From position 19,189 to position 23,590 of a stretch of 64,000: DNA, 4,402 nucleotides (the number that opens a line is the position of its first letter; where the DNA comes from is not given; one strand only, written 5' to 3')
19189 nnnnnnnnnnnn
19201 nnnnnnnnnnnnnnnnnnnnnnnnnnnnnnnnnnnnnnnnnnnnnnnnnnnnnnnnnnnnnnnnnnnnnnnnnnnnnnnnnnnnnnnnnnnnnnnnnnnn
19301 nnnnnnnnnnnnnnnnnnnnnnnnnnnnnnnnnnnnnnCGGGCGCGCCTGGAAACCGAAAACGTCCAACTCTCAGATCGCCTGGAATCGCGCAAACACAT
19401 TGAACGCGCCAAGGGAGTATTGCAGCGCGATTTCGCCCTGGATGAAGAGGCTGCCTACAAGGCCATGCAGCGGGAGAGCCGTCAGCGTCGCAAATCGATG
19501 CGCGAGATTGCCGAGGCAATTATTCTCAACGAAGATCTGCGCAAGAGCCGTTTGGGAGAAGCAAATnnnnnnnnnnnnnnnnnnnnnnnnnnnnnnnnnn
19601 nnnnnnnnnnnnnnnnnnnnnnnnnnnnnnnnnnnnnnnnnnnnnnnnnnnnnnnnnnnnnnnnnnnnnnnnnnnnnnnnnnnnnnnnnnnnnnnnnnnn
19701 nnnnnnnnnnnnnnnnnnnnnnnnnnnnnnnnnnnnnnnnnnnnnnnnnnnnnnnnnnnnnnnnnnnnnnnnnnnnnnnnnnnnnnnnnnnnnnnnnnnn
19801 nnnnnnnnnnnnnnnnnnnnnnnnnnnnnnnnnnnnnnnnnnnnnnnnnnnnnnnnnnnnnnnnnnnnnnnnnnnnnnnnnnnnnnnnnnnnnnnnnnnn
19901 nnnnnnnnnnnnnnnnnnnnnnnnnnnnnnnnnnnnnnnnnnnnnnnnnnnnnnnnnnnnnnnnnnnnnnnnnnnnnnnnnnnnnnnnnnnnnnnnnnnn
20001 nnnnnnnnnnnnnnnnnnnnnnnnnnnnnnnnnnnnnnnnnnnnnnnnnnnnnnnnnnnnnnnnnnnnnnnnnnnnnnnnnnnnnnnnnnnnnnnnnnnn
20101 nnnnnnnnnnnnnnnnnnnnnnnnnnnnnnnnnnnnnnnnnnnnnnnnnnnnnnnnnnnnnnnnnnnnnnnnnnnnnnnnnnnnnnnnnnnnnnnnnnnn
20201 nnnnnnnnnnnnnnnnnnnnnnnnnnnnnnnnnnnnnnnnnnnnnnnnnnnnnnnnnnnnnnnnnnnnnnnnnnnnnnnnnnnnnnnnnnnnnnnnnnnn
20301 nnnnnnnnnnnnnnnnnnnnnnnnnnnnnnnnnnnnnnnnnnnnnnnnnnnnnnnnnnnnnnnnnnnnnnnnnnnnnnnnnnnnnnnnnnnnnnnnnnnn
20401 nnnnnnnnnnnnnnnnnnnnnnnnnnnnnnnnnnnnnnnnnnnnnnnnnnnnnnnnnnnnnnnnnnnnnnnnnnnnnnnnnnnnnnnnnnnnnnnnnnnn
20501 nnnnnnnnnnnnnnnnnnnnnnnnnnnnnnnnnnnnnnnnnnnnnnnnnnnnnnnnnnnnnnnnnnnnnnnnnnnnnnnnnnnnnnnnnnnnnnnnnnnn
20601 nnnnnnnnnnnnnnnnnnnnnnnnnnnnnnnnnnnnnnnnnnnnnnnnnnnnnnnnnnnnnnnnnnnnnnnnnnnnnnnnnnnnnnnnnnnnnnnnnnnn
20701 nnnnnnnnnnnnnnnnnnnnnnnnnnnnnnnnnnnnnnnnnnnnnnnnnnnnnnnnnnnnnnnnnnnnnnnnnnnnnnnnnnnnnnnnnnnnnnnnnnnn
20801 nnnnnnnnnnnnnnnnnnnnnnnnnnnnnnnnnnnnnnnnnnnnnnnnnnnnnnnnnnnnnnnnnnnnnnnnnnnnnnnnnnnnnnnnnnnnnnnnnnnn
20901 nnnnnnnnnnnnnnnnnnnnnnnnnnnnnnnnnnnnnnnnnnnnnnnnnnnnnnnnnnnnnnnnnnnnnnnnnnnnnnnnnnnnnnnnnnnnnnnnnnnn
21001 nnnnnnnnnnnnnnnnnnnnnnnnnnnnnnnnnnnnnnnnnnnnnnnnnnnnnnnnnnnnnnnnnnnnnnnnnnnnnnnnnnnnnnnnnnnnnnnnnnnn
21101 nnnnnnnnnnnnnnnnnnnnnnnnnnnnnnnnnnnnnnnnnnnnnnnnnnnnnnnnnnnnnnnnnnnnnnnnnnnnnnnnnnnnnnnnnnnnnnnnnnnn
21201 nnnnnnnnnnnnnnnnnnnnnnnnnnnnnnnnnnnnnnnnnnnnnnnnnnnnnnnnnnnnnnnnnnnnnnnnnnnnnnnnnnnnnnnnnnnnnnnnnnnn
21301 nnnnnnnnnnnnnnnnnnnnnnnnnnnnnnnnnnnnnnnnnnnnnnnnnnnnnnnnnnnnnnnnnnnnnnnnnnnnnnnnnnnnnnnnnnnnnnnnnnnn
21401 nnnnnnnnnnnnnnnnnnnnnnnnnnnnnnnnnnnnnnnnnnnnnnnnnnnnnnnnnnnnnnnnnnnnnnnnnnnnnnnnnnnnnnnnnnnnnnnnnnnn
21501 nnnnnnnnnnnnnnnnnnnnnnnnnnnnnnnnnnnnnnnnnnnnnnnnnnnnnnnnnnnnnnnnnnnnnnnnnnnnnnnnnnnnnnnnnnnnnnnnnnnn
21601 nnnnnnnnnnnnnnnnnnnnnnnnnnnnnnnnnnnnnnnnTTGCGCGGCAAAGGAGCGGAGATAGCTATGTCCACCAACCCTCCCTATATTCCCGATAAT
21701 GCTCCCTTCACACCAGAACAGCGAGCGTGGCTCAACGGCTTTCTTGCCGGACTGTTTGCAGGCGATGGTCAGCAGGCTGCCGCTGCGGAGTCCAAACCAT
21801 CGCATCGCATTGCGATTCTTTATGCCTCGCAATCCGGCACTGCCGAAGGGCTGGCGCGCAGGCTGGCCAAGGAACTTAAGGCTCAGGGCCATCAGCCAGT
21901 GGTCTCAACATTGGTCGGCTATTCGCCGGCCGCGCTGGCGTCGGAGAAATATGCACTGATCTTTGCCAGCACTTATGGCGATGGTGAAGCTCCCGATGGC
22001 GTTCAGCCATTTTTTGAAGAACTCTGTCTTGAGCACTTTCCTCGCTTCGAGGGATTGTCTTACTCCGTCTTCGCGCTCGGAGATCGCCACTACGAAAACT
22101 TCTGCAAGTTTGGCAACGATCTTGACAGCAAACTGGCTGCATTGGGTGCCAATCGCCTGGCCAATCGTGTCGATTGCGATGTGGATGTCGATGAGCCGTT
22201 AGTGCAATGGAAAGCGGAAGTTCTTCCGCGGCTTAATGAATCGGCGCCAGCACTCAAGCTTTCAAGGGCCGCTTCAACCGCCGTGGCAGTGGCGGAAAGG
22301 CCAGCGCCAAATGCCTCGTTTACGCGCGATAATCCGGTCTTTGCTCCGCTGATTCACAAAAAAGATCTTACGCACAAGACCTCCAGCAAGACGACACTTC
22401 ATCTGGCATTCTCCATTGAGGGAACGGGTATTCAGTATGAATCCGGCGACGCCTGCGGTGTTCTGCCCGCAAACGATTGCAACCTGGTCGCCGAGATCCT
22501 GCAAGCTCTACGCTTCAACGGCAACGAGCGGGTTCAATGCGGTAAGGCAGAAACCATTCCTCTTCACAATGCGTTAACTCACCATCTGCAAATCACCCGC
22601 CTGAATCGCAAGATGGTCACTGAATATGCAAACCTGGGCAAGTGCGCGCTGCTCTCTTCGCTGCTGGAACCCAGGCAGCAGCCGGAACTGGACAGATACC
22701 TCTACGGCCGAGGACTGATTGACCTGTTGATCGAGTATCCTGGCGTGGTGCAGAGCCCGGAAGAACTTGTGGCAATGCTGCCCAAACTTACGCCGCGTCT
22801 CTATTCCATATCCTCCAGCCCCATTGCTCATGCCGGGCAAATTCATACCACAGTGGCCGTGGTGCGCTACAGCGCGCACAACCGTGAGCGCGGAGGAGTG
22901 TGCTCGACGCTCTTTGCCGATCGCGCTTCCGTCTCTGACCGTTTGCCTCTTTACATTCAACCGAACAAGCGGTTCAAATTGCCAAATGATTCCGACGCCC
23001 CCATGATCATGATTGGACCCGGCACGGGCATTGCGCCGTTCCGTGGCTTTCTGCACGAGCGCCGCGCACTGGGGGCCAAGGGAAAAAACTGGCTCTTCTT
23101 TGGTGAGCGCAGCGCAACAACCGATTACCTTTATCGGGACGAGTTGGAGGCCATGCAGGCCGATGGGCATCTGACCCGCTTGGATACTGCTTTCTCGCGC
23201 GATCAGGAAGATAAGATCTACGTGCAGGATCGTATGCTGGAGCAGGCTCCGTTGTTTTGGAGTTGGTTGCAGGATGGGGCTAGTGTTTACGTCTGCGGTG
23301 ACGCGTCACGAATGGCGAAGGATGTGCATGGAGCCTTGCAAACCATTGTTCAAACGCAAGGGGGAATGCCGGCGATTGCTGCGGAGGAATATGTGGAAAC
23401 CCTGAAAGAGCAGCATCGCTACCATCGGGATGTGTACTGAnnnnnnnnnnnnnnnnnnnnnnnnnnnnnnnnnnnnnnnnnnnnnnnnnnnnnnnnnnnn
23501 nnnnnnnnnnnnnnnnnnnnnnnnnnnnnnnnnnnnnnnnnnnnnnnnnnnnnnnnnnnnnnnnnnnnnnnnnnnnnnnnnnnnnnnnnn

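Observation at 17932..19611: HemD-GAF-ANTAR fusion: an NnaR-like nitrate regulator with an RNA-binding output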

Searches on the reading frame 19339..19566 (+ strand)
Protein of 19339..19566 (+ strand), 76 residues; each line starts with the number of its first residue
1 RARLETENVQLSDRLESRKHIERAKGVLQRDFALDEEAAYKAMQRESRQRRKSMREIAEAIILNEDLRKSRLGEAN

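Call 89: search_solved_structures(query=window:19339-19566:+, max_evalue=1, show_alignments=5)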
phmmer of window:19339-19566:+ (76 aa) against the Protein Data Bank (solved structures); distinct sequences matched with E-value up to 1: 5.
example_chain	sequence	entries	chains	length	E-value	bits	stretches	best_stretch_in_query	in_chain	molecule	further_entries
1s8n_A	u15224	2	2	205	5.5e-10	42.4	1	4-62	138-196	putative antiterminator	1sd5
6wsh_A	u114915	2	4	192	1.3e-07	35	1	10-65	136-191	Response regulator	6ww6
4akk_A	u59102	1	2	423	7.8e-05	26.3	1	8-63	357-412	NITRATE REGULATORY PROTEIN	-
1qo0_D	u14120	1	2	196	0.00012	25.7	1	2-65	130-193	AMIR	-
6hmj_A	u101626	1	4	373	0.1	16.5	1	16-62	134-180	Putative PAS/PAC sensor protein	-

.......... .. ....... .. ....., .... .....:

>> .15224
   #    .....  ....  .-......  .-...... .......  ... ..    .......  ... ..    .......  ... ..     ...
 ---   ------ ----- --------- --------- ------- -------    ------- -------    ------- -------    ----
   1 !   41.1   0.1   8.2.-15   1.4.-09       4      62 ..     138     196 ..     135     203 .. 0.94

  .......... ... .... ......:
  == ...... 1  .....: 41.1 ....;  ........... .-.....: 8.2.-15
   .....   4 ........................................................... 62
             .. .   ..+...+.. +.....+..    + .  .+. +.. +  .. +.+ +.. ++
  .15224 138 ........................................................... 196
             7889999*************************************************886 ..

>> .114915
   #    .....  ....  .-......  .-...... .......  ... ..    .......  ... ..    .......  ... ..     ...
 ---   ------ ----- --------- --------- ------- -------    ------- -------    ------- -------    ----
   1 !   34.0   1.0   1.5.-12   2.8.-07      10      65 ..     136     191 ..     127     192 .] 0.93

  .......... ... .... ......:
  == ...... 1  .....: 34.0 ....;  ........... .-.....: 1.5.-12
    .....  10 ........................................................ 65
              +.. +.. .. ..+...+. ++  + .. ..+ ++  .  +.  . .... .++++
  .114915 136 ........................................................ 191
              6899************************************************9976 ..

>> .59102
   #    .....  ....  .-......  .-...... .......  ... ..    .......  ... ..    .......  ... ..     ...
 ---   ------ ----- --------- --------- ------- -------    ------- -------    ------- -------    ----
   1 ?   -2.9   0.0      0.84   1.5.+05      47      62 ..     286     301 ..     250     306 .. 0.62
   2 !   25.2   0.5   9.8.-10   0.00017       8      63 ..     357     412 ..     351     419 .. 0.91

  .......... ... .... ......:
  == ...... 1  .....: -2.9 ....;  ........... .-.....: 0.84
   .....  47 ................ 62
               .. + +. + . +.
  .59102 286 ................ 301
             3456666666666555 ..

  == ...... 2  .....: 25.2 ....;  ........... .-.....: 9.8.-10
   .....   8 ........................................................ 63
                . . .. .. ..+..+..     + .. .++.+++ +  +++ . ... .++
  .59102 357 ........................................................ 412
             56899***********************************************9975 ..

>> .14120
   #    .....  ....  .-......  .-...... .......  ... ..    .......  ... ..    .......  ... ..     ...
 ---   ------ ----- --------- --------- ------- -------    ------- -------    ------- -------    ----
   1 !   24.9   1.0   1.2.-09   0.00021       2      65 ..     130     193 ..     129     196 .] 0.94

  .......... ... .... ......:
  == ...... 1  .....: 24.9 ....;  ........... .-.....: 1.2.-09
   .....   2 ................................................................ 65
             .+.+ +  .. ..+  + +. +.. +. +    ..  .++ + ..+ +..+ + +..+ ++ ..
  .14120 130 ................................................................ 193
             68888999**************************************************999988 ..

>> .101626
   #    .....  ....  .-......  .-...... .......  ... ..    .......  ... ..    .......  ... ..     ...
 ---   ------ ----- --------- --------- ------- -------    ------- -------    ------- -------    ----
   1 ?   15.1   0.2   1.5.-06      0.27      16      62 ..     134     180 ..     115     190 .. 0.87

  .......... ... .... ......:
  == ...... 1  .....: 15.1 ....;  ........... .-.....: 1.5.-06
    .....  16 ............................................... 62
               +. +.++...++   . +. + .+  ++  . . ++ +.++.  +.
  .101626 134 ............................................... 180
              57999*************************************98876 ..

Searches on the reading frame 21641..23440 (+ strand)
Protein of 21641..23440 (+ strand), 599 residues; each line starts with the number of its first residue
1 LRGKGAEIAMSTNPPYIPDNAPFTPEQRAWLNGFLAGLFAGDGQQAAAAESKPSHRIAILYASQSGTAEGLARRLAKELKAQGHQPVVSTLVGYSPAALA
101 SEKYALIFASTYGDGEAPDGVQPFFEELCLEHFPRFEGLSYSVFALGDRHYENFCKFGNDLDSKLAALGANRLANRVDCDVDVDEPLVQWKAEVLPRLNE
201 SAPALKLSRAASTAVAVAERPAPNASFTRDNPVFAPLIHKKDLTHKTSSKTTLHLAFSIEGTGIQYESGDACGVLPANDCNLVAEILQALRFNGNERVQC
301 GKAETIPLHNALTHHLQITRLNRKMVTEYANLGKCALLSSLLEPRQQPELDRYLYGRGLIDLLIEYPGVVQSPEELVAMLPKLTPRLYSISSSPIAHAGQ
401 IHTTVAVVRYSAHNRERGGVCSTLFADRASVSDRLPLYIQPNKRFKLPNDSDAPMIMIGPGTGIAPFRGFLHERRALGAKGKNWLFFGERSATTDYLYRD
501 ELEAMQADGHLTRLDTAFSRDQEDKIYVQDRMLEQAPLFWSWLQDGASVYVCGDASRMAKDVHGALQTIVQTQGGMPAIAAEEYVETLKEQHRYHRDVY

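Call 5: search_protein_families(library=pfam, proteins=[window:21641-23440:+], max_evalue=0.01)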
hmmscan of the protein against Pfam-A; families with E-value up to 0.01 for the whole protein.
window:21641-23440:+ (599 aa): 3 families
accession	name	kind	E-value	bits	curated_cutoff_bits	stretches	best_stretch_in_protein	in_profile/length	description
PF00258.30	Flavodoxin_1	-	2.6e-30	105.9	25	1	59-183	1-131/143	Flavodoxin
PF00667.26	FAD_binding_1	-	8.8e-30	104.4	32.3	1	226-423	2-221/222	FAD binding domain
PF00175.26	NAD_binding_1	-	2.1e-18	67.4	22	1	457-563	1-108/109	Oxidoreductase NAD-binding domain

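Call 7: search_protein_families(library=ncbifam, proteins=[window:21641-23440:+], max_evalue=0.001)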
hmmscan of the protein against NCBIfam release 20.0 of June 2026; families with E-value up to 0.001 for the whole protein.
window:21641-23440:+ (599 aa): 22 families
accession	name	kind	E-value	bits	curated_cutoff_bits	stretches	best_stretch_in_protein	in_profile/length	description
TIGR01931.1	cysJ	equivalog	2.3e-180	601.2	668.15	1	24-599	22-597/597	assimilatory sulfite reductase (NADPH) flavoprotein subunit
NF008197.0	PRK10953.1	equivalog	3.2e-150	501.3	838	1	22-599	27-601/601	NADPH-dependent assimilatory sulfite reductase flavoprotein subunit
NF004859.0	PRK06214.1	equivalog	1.3e-139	466.3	432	2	201-599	146-539/539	sulfite reductase subunit alpha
NF058510.1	bifunc_CpcD_PetH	exception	5.2e-31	107.8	635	1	386-599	181-405/405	bifunctional rod-capping linker CpcD/ferredoxin--NADP reductase PetH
NF045929.1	FNRPetHCyano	equivalog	1.9e-29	102.7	600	1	386-599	185-411/411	ferredoxin--NADP reductase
NF006531.0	PRK09004.1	equivalog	2.5e-20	72.8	158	1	56-183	3-127/146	FMN-binding protein MioC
NF005989.0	PRK08105.1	equivalog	3.1e-20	72.6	160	1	56-181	3-127/149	flavodoxin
TIGR03224.1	benzo_boxA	equivalog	4.4e-17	62.1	459.2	1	398-599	214-411/411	benzoyl-CoA 2,3-epoxidase subunit BoxA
TIGR01753.1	flav_short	equivalog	3.6e-15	56.7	123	1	57-185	1-126/140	flavodoxin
NF005587.0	PRK07308.1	equivalog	2.9e-14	53.5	138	1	59-185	6-129/147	flavodoxin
NF004343.0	PRK05723.1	equivalog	1.6e-13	50.8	204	1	56-180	2-127/151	flavodoxin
NF005216.0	PRK06703.1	subfamily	1.8e-13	50.8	127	1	56-180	3-124/151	flavodoxin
NF009805.0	PRK13289.1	equivalog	1.5e-08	34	432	1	385-562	205-374/399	NO-inducible flavohemoprotein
NF040810.1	BenC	equivalog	2.1e-06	27.1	430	1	417-567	172-316/333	benzoate 1,2-dioxygenase electron transfer component BenC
NF006739.0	PRK09267.1-5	subfamily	2.5e-06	27.4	175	1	56-171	3-115/168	flavodoxin FldA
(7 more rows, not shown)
